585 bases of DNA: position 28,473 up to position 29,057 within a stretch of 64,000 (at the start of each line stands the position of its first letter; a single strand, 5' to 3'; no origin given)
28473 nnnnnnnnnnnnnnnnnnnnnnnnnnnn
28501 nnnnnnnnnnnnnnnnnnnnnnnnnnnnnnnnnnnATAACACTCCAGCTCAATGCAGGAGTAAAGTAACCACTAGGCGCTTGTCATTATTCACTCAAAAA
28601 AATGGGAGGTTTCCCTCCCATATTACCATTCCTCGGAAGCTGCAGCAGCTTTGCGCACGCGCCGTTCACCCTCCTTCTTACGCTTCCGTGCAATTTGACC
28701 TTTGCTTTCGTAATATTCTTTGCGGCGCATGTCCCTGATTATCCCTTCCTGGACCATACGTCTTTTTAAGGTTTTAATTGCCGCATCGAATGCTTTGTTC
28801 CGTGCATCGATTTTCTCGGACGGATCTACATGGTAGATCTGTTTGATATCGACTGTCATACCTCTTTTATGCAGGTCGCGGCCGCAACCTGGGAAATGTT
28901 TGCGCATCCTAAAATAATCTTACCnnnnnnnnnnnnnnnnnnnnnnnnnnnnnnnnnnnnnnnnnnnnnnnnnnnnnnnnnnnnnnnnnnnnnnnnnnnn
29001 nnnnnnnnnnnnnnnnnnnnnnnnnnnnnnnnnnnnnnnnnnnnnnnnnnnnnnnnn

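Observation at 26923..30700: Contiguous translation and proteostasis block: ClpS, Hsp20, S21, IF-3, ClpX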

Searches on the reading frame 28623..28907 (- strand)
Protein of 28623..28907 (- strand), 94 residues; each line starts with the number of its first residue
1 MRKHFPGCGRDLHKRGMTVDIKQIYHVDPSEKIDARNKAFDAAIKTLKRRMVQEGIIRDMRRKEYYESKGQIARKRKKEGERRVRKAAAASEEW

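Call 3: search_protein_families(library=pfam, proteins=[window:28623-28907:-], max_evalue=0.01)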
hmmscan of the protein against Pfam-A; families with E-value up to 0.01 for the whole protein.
window:28623-28907:- (94 aa): 1 family
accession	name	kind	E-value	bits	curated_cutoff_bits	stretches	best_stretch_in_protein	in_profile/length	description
PF01165.25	Ribosomal_S21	-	5.2e-10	39.3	27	1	34-84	3-54/55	Ribosomal protein S21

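Call 4: search_protein_families(library=ncbifam, proteins=[window:28623-28907:-], max_evalue=0.01)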
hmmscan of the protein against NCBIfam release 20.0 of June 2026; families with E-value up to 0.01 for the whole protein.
window:28623-28907:- (94 aa): 1 family
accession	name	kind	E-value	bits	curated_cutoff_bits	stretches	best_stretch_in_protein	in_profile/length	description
TIGR00030.1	S21p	equivalog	1.6e-11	43.8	28.95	1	37-86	8-57/58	30S ribosomal protein S21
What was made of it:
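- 28623..28907 (-): rpsU: bS21 with a clade-conserved N-terminal extension; the bS21 core begins at about residue 29. PF01165 and TIGR00030 both above cut-off (calls 3, 4).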

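Call 9: search_protein_families(library=phrogs, proteins=[window:28623-28907:-], max_evalue=0.001)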
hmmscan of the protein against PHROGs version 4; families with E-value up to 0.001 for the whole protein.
window:28623-28907:- (94 aa): 1 family
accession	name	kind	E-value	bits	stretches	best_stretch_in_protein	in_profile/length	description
phrog_21469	-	moron, auxiliary metabolic gene and host takeover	1.3e-07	32.6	1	36-88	8-60/71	ribosomal protein S21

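Call 48: search_solved_structures(query=window:28623-28907:-, show_alignments=3, max_evalue=0.01)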
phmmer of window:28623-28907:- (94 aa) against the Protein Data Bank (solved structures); distinct sequences matched with E-value up to 0.01: 29.
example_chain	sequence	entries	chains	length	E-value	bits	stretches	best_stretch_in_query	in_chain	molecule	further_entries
28nt_u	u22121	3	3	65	3.9e-06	30.4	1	29-84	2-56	Small ribosomal subunit protein bS21B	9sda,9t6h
8rd8_NV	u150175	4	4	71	3.6e-05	27.3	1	36-86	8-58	Small ribosomal subunit protein bS21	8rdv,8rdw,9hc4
5myj_AU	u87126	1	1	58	3.8e-05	27.3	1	33-86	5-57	30S ribosomal protein S21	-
9h90_u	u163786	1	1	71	5.9e-05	26.7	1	36-88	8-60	30S ribosomal protein S21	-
9hig_U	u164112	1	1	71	7.7e-05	26.3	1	36-81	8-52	Small ribosomal subunit protein bS21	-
4ybb_AU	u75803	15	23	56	0.00012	25.7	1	36-79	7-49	30S ribosomal protein S21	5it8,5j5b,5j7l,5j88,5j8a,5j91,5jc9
8jsg_2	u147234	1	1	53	0.00014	25.5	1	36-79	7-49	Small ribosomal subunit protein bS21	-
6i7v_AU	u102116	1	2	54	0.00017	25.2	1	36-79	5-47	30S ribosomal protein S21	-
8fmw_U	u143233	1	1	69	0.00017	25.2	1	36-86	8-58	30S ribosomal protein S21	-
4v6y_AU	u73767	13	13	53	0.00018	25.1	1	36-79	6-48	30S ribosomal protein S21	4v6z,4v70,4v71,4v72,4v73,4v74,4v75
2ykr_U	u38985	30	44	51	0.00018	25.1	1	36-79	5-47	30S RIBOSOMAL PROTEIN S21 | 30S ribosomal protein S21 (Fragment)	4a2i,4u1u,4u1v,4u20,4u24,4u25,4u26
10fz_U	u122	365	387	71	0.00022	24.8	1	36-86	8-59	Small ribosomal subunit protein bS21 | 30S ribosomal protein S21 | 30S ribosomal protein S2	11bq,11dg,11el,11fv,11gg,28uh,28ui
3j9z_SU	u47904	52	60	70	0.00022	24.8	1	36-86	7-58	30S ribosomal protein S21 | Small ribosomal subunit protein bS21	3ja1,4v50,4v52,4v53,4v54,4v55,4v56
7qg8_v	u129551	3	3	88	0.00028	24.5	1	36-80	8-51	30S ribosomal protein S21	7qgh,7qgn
23wi_u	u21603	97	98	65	0.00034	24.3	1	36-86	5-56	Small ribosomal subunit protein bS21 | 30S ribosomal protein S21 | Ribosomal protein S21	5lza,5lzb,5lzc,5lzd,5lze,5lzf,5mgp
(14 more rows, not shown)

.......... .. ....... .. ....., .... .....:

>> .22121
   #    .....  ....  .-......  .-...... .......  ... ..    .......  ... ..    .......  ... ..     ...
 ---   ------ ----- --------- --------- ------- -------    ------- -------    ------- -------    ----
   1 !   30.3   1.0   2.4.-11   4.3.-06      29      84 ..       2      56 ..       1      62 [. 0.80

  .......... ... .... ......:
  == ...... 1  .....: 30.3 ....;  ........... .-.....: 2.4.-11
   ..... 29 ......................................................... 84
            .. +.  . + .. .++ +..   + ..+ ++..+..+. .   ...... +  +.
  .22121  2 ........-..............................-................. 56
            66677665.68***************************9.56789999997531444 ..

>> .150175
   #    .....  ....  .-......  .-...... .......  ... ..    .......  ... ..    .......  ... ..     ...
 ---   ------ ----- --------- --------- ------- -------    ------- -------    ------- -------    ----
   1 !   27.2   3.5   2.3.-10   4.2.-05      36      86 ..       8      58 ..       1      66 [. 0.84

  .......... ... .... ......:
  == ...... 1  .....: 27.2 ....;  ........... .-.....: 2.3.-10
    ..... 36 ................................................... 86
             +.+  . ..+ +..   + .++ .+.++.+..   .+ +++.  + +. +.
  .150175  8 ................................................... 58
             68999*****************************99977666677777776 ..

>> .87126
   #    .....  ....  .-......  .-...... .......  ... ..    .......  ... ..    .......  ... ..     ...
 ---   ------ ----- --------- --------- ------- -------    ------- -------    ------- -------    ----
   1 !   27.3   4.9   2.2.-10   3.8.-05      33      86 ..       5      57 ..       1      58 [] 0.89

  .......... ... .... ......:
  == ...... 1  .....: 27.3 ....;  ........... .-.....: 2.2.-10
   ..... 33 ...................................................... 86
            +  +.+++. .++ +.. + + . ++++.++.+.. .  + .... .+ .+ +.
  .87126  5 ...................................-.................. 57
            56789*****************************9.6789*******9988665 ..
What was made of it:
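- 28623..28907 (-): PDB alignments place the core at residues 29-86 (call 48).
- On bS21 (rpsU): Matches bS21 chains in ribosome structures (call 48).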
